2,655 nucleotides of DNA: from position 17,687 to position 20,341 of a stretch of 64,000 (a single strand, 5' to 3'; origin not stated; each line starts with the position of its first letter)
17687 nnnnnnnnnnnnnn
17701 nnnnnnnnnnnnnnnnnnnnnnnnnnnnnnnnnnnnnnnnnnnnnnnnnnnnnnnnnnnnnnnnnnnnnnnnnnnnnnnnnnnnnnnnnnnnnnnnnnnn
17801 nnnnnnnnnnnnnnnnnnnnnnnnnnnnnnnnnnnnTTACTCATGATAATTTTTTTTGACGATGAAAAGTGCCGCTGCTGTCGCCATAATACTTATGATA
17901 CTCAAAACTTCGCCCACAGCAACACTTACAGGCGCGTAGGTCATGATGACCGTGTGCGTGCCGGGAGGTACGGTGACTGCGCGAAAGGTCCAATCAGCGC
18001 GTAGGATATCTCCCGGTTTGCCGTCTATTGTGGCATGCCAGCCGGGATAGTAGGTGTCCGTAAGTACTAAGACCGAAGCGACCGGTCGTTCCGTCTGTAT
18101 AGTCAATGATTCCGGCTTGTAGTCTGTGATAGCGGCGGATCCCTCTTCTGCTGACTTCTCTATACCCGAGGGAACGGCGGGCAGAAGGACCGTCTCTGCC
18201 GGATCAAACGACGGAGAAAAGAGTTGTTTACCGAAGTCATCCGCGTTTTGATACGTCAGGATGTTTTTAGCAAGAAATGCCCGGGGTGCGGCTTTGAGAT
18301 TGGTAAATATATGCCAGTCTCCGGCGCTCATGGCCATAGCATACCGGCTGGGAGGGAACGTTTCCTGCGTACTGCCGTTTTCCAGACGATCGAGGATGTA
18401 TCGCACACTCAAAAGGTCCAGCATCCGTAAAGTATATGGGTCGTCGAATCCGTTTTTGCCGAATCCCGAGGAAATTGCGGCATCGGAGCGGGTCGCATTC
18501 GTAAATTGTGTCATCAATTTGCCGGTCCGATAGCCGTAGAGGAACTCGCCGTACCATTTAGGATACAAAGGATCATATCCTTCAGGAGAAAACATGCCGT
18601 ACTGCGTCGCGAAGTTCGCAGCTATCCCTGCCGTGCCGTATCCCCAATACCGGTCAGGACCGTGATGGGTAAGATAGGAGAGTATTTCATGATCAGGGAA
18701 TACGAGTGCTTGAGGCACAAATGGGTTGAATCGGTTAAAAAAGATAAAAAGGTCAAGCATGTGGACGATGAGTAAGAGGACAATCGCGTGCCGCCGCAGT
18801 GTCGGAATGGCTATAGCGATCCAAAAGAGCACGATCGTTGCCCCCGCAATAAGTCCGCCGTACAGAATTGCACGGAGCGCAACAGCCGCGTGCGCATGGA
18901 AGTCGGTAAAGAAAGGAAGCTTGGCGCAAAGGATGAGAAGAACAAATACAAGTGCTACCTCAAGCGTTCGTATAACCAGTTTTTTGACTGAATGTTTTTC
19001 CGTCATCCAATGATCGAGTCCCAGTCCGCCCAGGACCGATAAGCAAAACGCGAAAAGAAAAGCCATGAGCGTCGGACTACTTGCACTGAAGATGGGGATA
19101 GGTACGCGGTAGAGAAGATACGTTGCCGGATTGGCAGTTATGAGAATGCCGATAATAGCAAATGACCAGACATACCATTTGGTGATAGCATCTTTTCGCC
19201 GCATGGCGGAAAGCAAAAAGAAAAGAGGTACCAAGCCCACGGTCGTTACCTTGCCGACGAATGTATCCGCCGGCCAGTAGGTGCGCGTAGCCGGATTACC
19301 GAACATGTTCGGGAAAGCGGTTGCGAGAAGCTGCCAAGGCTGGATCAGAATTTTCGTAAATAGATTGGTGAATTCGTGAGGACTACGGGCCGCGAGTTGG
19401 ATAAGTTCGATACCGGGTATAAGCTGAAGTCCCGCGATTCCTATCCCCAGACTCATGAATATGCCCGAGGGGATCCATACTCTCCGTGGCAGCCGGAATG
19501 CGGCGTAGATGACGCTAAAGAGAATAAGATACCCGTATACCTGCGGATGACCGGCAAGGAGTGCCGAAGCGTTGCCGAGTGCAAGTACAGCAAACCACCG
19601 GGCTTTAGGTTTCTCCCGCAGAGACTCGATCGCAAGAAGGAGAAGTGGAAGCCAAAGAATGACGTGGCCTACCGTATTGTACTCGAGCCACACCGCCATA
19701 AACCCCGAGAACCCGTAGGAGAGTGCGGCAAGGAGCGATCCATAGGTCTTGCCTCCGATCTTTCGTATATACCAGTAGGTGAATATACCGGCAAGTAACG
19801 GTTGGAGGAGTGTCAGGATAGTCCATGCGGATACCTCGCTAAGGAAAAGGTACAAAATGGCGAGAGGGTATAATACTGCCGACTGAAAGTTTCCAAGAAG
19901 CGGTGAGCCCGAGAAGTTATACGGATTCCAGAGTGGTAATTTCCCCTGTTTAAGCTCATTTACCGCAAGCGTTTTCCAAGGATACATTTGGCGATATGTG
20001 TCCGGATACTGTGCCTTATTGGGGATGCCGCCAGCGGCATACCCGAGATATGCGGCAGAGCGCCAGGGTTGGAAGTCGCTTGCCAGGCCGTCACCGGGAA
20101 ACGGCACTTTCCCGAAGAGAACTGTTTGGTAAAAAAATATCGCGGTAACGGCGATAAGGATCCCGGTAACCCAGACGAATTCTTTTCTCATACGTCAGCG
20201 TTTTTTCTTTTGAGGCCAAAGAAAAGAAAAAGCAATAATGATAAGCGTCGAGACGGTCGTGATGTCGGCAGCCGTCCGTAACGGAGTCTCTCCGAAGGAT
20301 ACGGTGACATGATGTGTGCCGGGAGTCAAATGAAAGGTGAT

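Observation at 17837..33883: YfhO-type C-terminal module appended to different N-terminal membrane domains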

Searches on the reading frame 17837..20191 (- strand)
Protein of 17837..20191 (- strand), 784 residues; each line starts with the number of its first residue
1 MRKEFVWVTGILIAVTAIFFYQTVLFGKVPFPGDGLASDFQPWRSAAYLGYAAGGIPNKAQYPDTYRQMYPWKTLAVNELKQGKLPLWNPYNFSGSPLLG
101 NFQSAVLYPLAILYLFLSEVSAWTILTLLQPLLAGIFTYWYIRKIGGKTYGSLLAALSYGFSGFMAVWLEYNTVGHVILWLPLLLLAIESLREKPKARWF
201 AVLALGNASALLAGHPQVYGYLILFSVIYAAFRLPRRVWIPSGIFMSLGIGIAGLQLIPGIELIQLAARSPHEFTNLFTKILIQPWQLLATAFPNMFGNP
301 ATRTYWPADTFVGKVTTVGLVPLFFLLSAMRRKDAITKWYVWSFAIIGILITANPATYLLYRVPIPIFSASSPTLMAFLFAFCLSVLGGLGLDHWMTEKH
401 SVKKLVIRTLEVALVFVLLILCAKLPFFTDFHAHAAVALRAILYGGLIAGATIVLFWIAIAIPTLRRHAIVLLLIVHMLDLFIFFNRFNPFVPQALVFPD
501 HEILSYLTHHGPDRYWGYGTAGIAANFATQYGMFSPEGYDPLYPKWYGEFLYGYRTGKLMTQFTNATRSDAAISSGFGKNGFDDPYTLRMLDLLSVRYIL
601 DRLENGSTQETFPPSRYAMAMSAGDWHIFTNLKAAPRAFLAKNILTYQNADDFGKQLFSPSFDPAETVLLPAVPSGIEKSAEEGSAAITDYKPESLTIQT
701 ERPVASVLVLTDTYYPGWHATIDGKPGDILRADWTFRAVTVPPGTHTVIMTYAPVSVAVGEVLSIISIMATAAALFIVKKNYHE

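Call 5: search_protein_families(library=pfam, proteins=[window:17837-20191:-], max_evalue=0.1)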
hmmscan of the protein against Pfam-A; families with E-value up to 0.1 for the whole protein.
window:17837-20191:- (784 aa): 1 family
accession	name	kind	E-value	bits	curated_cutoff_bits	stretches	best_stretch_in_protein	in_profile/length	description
PF09586.16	YfhO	-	1.7e-24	86.7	28.5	2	107-481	73-438/835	Bacterial membrane protein YfhO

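Call 7: search_protein_families(library=ncbifam, proteins=[window:17837-20191:-], max_evalue=0.1)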
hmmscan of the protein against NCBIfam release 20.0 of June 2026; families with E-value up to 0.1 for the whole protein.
window:17837-20191:- (784 aa): 2 families
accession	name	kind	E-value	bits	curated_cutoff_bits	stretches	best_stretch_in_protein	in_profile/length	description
NF047590.1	GlcsyltransPgfM2Strep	equivalog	6.7e-07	27.9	1500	1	713-771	815-873/884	glycosyltransferase PgfM2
NF047589.1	GlcsyltransPgfM1Strep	equivalog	0.00017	19.8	1400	1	708-772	884-948/955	glycosyltransferase PgfM1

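Call 13: find_homologous_proteins(query=window:17837-20191:-, max_evalue=0.00001)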
Query window:17837-20191:- (784 aa): 1581 proteins with E <= 0.00001 among 8000 candidates; the best 120 are listed.
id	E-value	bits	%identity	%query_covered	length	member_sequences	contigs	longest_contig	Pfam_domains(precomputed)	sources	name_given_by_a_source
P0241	0.0e+0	1786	100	100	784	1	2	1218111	PF09586.17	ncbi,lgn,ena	-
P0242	0.0e+0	1321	72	100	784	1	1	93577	PF09586.17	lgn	-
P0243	0.0e+0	1196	67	97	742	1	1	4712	PF09586.17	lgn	-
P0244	0.0e+0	1180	64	100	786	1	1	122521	PF09586.17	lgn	-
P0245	0.0e+0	1143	64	100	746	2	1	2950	PF09586.17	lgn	-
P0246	0.0e+0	1139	63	100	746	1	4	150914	PF09586.17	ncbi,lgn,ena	-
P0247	0.0e+0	1137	64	100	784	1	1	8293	PF09586.17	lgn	-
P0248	0.0e+0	1130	63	99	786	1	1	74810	PF09586.17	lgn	-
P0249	0.0e+0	1121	63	99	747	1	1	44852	PF09586.17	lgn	-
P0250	0.0e+0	1118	62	99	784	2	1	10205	PF09586.17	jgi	-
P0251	0.0e+0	1113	62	99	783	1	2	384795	PF09586.17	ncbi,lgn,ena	-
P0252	0.0e+0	1113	62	100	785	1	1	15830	PF09586.17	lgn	-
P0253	0.0e+0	1104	61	99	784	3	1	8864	PF09586.17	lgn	-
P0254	0.0e+0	1103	63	100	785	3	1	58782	PF09586.17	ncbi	-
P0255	0.0e+0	1079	61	100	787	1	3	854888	PF09586.17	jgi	-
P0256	0.0e+0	1079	61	96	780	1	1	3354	PF09586.17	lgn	-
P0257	0.0e+0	1078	60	98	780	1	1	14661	PF09586.17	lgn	-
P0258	0.0e+0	1076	60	99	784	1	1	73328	PF09586.17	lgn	-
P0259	0.0e+0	1070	59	100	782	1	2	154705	PF09586.17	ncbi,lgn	-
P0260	0.0e+0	1064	60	99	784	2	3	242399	PF09586.17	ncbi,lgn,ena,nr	ncbi:YfhO family protein [Candidatus Gottesmanbacteria bacterium]|nr:YfhO family protein [Candidatus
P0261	0.0e+0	1062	59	99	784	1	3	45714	PF09586.17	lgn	-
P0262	0.0e+0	1060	60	99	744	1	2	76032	PF09586.17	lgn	-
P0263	0.0e+0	1057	59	100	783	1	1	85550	PF09586.17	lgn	-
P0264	0.0e+0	1054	60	99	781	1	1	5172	PF09586.17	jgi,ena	-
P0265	0.0e+0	1053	59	99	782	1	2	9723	PF09586.17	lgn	-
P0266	0.0e+0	1051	59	99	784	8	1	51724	PF09586.17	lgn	-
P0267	0.0e+0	1050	60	99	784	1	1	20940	PF09586.17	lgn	-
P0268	0.0e+0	1050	60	99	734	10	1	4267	PF09586.17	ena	-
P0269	0.0e+0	1045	60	98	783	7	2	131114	PF09586.17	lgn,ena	-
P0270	0.0e+0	1044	59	97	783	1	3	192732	PF09586.17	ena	-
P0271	0.0e+0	1043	58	100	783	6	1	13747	PF09586.17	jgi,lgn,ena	-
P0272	0.0e+0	1042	60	100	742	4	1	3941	PF09586.17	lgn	-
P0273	0.0e+0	1042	58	100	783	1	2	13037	PF09586.17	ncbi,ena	-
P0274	0.0e+0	1040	57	100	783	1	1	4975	PF09586.17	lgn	-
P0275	0.0e+0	1040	59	99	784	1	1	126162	PF09586.17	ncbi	-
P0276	0.0e+0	1040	59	99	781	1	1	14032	PF09586.17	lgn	-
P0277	0.0e+0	1039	59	99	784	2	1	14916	PF09586.17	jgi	jgi:hypothetical protein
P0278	0.0e+0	1035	58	98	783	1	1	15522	PF09586.17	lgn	-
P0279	0.0e+0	1034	59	99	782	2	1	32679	PF09586.17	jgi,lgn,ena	-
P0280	0.0e+0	1029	58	99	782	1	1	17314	PF09586.17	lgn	-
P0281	0.0e+0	1024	57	100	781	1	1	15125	PF09586.17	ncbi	-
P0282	0.0e+0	1021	57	98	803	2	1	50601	PF09586.17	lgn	-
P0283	0.0e+0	1018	59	99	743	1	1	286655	PF09586.17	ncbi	-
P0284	0.0e+0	1018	58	100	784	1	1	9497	PF09586.17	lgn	-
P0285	0.0e+0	1016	58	99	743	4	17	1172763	PF09586.17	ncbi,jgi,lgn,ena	jgi:hypothetical protein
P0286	0.0e+0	1013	57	99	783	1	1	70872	PF09586.17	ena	-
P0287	1.7e-297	1007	57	99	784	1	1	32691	PF09586.17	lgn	-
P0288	2.1e-297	1007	58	100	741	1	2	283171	PF09586.17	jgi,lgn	-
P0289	5.3e-295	999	58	100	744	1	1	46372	PF09586.17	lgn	-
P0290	8.1e-295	998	58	98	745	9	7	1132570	PF09586.17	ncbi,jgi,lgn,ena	-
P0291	9.1e-293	992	58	100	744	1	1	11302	PF09586.17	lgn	-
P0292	4.8e-291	986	56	98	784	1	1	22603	PF09586.17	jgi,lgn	jgi:hypothetical protein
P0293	1.4e-290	984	57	99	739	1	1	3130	PF09586.17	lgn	-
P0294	2.5e-290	984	57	100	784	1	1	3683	PF09586.17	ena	-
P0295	2.4e-289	980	58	100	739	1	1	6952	PF09586.17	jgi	jgi:hypothetical protein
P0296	1.3e-288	978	56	99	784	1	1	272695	PF09586.17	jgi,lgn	jgi:hypothetical protein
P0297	1.7e-288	978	56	97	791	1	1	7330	PF09586.17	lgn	-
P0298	1.5e-287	974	56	100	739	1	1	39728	PF09586.17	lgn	-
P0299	3.9e-287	973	55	100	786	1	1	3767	PF09586.17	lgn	-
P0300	7.4e-287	972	58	99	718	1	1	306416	PF09586.17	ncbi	-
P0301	7.4e-287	972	55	98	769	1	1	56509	PF09586.17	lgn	-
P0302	1.2e-284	965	56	98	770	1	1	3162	PF09586.17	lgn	-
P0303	1.5e-284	964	57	99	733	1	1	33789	PF09586.17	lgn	-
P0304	7.1e-284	962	55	98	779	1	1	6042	PF09586.17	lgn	-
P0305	4.2e-282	956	58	99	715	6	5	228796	PF09586.17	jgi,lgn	jgi:hypothetical protein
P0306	7.3e-282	956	56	98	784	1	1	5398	PF09586.17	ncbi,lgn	ncbi:MAG: YfhO family protein [Patescibacteria group bacterium]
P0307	1.6e-281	954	55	100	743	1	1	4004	PF09586.17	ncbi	-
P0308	9.0e-277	939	58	99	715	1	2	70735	PF09586.17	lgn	-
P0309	4.0e-273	927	56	100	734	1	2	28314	PF09586.17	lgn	-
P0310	1.8e-272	925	55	100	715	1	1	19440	PF09586.17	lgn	-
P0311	4.2e-271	920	53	100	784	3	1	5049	PF09586.17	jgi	-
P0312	5.8e-271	920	53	99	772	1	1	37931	PF09586.17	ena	-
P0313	2.3e-270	918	57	99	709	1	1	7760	PF09586.17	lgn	-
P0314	1.6e-267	908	55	100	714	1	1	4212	PF09586.17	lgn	-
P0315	1.6e-267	908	55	99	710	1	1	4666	PF09586.17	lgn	-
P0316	6.2e-266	903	54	100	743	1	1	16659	PF09586.17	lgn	-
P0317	1.2e-261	889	53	98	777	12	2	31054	PF09586.17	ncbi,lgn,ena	-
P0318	2.6e-258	878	53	96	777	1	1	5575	PF09586.17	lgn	-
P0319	1.3e-250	852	52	97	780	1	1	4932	PF09586.17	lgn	-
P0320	1.4e-249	849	50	99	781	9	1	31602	PF09586.17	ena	-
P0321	3.7e-248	844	51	97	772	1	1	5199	PF09586.17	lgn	-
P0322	6.1e-248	843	51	97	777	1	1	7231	PF09586.17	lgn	-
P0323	1.6e-247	842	52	95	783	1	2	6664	PF09586.17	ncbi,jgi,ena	-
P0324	1.1e-246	839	51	98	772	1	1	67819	PF09586.17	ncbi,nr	ncbi:YfhO family protein [Candidatus Gottesmanbacteria bacterium]|nr:YfhO family protein [Candidatus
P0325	1.5e-246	839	51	96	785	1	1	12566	PF09586.17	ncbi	-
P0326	1.6e-246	839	50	98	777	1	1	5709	PF09586.17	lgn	-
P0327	1.9e-245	835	49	98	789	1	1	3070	PF09586.17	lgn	-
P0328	2.1e-245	835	51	99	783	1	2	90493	PF09586.17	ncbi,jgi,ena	-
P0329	4.9e-245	834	49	99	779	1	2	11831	PF09586.17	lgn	-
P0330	7.5e-245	833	59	80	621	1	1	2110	PF09586.17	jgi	-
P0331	1.7e-240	819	49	97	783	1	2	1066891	PF09586.17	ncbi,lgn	-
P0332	1.7e-239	815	48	98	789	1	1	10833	PF09586.17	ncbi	-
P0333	1.8e-237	809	49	96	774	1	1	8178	PF09586.17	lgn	-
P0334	2.7e-237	808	49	98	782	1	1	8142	PF09586.17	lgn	-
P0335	6.0e-237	807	50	98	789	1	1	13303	PF09586.17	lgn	-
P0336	9.7e-237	806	48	99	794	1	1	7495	PF09586.17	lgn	-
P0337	1.1e-236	806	48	98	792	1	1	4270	PF09586.17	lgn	-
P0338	2.6e-236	805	48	98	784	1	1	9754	PF09586.17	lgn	-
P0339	4.3e-236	804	48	98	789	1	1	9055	PF09586.17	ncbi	-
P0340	1.1e-235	803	48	98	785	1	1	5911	PF09586.17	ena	-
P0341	7.2e-235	800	49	97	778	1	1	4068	PF09586.17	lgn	-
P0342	7.6e-234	797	47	100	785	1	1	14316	PF09586.17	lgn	-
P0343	1.4e-233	796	47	98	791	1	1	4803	PF09586.17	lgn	-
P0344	2.1e-233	795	48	100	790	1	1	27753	PF09586.17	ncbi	-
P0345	2.9e-233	795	47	100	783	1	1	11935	PF09586.17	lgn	-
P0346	8.5e-233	793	48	98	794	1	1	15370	PF09586.17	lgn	-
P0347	1.9e-232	792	49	97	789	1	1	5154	PF09586.17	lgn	-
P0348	9.8e-232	790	49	98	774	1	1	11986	PF09586.17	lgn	-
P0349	1.5e-231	789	48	100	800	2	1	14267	PF09586.17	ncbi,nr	ncbi:YfhO family protein [Candidatus Gottesmanbacteria bacterium]|nr:YfhO family protein [Candidatus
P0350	1.6e-231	789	47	100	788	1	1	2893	PF09586.17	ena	-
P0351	2.0e-231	789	49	99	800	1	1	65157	PF09586.17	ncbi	-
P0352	2.4e-231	789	45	99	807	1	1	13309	PF09586.17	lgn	-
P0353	2.5e-231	788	47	99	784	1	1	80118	PF09586.17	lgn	-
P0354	4.2e-231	788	48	100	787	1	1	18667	PF09586.17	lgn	-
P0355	8.0e-231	787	48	98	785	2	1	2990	PF09586.17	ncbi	-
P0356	8.7e-231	787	47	100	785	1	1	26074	PF09586.17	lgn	-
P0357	1.8e-230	786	47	98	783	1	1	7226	PF09586.17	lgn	-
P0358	3.6e-229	781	51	85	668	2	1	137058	PF09586.17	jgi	-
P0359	1.5e-227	776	47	100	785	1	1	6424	PF09586.17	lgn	-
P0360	1.7e-227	776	48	96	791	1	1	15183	PF09586.17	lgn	-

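Call 24: search_solved_structures(query=A2, max_evalue=1)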
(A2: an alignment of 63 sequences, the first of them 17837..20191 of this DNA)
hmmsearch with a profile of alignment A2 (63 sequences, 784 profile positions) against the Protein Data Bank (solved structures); distinct sequences matched with E-value up to 1: 2.
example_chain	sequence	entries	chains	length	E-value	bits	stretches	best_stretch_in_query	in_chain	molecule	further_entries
7tm3_B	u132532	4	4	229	0.43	12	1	450-491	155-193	Nascent chain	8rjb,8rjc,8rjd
7tut_B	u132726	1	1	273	0.53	11.7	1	450-491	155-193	Nascent chain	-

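Call 43: predict_structure(alignment_id=A2)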
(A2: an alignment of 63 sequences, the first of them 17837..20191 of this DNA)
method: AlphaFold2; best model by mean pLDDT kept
length: 784 residues; sequences in the alignment: 63
mean_pLDDT: 90.5   pTM: 0.92
mean pLDDT of the five models: 90.5, 90.4, 89.7, 89.4, 88.1
residues with pLDDT >= 90: 562; 70-90: 172; 50-70: 45; < 50: 5
segments of 3 or more residues with pLDDT < 50: 55-57
pLDDT, mean of each block of 10 residues (from residue 1): 91 97 94 74 69 51 57 86 93 91 89 92 94 98 97 98 88 91 99 97 98 92 98 97 98 96 89 85 90 83 67 82 96 97 97 93 73 89 98 95 94 95 90 89 94 97 96 97 88 84 93 92 85 90 90 93 82 77 88 96 89 94 93 96 95 95 95 87 91 96 96 96 96 96 97 97 98 96 71
secondary structure, 60 per line:
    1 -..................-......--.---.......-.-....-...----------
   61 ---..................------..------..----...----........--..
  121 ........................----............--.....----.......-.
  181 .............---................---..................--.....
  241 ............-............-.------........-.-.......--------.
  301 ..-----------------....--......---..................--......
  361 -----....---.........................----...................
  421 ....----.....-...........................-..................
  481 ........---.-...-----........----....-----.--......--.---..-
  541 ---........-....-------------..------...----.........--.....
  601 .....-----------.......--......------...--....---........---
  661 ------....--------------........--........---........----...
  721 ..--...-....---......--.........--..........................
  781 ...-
elements in order (helices of 4 or more, strands of 3 or more residues): H2-19 H21-26 H33-39 H43-46 H64-81 H109-116 H119-144 H149-160 H163-167 H172-178 H180-193 H197-212 H216-233 H236-252 H254-265 H274-281 H285-291 H320-323 H326-331 H335-351 H355-360 H366-369 H373-397 H402-424 H429-433 H435-461 H463-488 H502-509 E514-517 H526-531 H545-551 H553-556 H585-593 E596-602 E617-623 E626-631 E638-640 E643-646 H650-657 E667-670 E685-692 E695-702 E706-713 E718-722 E725-727 E729-732 E736-741 E744-752 H755-783
